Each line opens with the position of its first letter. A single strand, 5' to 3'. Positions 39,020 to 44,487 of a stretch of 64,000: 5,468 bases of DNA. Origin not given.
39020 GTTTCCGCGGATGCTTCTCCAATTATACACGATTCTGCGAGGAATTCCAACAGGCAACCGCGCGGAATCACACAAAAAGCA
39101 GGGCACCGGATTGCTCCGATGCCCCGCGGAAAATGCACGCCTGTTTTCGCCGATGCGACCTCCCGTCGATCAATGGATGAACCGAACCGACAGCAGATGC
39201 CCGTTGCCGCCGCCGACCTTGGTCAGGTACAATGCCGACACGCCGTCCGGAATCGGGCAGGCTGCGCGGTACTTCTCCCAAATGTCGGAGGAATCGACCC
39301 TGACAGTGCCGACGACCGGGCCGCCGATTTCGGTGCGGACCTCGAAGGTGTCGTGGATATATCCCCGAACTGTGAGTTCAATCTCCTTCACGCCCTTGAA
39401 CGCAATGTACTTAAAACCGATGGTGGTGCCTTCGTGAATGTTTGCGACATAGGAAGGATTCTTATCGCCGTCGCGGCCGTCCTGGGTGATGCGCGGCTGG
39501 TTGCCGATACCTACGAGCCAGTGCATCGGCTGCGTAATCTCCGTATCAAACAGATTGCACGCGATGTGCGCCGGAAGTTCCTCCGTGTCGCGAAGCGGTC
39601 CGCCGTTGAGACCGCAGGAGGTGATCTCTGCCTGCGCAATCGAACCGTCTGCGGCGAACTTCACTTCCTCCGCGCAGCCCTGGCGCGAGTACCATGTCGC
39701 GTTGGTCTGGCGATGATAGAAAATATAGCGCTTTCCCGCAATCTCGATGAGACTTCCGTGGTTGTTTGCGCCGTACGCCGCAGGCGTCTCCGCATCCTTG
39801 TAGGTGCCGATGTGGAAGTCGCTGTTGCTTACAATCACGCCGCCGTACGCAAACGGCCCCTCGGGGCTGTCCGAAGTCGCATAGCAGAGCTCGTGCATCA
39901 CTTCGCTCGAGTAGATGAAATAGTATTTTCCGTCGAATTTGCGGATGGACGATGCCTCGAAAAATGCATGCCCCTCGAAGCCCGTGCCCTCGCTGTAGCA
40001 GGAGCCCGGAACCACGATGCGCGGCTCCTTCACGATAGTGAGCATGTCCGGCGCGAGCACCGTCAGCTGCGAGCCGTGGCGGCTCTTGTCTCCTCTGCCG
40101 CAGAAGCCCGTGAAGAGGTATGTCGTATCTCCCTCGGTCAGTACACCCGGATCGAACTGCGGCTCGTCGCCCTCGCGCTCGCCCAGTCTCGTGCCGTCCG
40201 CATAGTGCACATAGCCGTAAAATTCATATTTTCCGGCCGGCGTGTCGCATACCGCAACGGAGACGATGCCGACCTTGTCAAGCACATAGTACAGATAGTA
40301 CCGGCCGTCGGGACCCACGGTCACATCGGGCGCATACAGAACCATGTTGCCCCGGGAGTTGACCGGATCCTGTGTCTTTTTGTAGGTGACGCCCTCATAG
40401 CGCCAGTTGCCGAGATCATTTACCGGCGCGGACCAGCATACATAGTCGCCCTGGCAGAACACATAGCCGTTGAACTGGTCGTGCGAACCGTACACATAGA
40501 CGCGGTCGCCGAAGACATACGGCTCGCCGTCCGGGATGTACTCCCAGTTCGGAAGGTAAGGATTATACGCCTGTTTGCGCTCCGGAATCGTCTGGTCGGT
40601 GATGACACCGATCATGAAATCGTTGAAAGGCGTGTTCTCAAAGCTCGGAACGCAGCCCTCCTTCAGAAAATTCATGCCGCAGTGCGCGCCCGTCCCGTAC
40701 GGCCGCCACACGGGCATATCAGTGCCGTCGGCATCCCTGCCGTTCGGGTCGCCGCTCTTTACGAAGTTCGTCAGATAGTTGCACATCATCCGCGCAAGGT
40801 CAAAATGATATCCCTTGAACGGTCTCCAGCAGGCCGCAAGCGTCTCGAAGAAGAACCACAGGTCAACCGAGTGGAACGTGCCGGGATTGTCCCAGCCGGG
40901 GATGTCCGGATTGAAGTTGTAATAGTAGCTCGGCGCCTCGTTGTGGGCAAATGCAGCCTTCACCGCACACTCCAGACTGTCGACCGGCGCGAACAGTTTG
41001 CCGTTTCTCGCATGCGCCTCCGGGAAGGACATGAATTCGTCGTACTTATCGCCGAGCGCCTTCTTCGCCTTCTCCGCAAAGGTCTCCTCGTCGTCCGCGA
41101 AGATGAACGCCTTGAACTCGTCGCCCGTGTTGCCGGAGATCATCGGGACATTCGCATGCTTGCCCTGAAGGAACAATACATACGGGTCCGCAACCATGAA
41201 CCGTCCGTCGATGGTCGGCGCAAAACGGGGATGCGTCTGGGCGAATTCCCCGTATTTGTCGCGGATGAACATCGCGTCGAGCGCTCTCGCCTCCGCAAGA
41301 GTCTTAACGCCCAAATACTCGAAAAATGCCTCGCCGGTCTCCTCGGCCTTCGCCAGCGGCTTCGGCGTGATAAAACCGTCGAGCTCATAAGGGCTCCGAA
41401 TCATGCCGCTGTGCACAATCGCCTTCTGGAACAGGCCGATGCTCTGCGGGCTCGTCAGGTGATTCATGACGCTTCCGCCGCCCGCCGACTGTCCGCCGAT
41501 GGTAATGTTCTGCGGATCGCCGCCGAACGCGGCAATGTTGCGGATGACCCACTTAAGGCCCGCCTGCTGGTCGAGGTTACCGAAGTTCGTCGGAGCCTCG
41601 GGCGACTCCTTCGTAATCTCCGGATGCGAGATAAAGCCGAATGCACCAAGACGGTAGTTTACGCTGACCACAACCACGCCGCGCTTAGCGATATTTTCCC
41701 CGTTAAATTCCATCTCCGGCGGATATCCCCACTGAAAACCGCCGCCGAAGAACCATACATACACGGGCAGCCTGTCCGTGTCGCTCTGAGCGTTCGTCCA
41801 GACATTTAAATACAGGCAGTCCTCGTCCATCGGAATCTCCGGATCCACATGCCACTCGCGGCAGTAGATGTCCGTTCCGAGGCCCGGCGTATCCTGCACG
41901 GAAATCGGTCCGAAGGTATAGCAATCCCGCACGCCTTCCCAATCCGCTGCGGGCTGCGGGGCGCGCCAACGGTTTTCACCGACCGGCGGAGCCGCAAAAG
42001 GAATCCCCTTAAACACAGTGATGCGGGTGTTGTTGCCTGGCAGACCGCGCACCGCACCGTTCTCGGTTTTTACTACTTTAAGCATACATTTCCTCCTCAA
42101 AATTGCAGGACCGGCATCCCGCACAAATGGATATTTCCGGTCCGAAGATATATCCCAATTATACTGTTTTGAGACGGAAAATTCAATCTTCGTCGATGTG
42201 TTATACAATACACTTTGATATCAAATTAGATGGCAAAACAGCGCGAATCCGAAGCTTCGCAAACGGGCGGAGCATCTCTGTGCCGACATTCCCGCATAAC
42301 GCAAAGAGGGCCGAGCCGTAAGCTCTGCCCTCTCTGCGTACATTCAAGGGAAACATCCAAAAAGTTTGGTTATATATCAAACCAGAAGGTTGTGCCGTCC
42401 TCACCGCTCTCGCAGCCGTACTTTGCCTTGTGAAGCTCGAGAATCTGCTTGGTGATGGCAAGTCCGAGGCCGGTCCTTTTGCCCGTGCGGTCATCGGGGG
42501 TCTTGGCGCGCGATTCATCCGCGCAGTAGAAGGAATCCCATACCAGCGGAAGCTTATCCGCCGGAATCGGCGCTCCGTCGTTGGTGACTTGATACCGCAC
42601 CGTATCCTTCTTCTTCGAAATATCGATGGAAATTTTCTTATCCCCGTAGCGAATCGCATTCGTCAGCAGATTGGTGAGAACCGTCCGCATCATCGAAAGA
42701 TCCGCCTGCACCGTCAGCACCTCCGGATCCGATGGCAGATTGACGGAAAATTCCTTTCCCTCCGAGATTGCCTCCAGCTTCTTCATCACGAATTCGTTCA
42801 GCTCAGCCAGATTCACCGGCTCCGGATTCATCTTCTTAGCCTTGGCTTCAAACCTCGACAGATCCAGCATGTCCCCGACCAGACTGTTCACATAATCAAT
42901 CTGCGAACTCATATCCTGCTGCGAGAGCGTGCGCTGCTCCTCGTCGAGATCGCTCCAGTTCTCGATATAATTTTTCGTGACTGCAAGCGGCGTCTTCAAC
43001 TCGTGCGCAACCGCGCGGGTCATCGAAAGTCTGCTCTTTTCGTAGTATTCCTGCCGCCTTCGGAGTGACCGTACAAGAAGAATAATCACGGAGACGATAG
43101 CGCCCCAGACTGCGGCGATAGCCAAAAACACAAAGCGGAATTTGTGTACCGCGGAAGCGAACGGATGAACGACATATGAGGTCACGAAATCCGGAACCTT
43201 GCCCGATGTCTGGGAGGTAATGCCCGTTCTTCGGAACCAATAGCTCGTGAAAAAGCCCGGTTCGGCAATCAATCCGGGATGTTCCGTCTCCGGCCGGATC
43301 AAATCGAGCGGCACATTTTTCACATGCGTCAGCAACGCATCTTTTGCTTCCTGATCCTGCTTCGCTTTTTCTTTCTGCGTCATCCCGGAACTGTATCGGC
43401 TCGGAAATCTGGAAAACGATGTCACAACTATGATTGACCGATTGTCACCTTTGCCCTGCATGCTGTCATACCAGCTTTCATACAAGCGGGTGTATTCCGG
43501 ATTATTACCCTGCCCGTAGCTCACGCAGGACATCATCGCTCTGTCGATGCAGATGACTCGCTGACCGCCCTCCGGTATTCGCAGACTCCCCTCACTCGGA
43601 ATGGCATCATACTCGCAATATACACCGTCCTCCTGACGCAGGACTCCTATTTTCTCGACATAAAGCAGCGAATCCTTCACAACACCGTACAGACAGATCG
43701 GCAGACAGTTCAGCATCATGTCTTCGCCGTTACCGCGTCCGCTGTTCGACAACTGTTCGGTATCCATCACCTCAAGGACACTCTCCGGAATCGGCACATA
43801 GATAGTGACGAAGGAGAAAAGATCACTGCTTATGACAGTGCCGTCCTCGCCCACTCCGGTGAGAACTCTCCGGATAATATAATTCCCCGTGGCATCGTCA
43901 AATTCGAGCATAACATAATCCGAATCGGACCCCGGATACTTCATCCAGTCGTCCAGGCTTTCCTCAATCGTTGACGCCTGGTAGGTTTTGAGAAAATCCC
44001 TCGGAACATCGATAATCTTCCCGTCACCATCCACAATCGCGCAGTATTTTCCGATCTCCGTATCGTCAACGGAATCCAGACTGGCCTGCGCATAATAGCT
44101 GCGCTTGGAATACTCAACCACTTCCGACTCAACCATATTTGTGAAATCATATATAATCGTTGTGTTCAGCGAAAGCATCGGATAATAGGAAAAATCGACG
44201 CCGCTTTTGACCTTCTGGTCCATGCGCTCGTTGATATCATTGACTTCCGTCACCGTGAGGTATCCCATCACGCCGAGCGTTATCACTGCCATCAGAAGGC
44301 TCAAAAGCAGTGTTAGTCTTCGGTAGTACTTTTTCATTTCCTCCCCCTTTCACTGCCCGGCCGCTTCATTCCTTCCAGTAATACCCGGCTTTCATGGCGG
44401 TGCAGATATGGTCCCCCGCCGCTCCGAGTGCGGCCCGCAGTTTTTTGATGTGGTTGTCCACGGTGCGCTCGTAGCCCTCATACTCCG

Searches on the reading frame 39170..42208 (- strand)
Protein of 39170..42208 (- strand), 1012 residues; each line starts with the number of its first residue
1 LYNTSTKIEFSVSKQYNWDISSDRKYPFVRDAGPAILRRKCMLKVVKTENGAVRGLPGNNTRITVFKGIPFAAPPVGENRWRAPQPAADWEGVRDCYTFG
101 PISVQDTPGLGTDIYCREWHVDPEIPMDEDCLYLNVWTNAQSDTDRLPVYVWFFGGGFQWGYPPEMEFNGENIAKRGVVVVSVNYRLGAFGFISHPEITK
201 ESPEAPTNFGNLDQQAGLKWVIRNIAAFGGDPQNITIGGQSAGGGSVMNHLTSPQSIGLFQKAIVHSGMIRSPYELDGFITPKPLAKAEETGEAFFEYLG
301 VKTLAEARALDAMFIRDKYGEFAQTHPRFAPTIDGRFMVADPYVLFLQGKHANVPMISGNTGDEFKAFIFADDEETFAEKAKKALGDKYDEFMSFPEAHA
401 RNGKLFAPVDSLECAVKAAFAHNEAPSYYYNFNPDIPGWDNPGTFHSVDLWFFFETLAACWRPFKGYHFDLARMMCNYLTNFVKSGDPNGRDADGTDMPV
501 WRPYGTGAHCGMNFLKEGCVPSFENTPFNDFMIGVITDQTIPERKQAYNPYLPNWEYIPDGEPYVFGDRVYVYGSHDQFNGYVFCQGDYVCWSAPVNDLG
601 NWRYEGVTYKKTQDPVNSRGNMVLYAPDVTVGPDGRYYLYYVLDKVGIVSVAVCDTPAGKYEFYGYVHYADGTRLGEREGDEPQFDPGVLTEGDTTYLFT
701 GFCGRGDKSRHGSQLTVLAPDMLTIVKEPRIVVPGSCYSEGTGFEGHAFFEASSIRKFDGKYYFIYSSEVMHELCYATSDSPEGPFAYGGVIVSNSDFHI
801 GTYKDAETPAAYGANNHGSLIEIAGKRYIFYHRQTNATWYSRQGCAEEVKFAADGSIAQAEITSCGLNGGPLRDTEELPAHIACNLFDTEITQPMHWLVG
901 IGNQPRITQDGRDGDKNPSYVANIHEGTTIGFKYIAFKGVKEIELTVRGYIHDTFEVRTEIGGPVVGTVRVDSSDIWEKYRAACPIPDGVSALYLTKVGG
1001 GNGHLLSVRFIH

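Call 72: search_protein_families(library=pfam, max_evalue=0.00001, proteins=[window:39170-42208:-])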
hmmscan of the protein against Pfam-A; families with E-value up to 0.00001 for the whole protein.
window:39170-42208:- (1012 aa): 4 families
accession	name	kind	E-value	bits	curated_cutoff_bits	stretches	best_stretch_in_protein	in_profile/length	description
PF00135.34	COesterase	-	1.6e-93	314.9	27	2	44-383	3-335/515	Carboxylesterase family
PF04616.20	Glyco_hydro_43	-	6.9e-23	81.8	32.2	1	571-856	23-287/288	Glycosyl hydrolases family 43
PF07859.19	Abhydrolase_3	-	8.9e-08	32.6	25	1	151-286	2-110/210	alpha/beta hydrolase fold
PF20434.5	BD-FAE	-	6.2e-07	29.6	26.8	1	137-244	4-100/215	BD-FAE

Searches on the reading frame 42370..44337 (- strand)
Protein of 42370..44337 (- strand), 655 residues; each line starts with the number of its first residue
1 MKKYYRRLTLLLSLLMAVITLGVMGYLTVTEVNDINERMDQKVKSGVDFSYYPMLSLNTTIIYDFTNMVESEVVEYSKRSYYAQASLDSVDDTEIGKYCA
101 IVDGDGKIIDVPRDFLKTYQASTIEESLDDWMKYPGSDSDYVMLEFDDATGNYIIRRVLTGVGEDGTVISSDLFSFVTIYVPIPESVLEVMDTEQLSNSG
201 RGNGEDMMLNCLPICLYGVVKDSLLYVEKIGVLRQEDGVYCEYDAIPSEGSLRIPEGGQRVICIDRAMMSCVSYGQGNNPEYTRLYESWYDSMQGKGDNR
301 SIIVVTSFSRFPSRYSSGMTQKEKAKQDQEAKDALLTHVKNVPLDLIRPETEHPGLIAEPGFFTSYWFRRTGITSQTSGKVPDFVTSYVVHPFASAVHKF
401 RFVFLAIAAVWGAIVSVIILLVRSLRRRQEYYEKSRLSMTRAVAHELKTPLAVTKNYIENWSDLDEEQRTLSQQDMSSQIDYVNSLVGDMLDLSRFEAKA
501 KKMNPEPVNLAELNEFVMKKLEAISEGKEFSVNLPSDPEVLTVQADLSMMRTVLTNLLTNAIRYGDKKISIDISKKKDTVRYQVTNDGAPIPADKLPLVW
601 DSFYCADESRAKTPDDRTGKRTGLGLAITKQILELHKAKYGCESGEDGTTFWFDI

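Call 72: search_protein_families(library=pfam, max_evalue=0.00001, proteins=[window:42370-44337:-])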
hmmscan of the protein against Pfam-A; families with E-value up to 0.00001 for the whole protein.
window:42370-44337:- (655 aa): 2 families
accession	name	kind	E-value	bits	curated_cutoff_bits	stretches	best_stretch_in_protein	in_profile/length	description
PF02518.31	HATPase_c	-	2.5e-17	63.7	26.4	1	548-654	4-106/111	Histidine kinase-, DNA gyrase B-, and HSP90-like ATPase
PF00512.31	HisKA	-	2.8e-11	43.7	26.9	1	436-498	2-65/66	His Kinase A (phospho-acceptor) domain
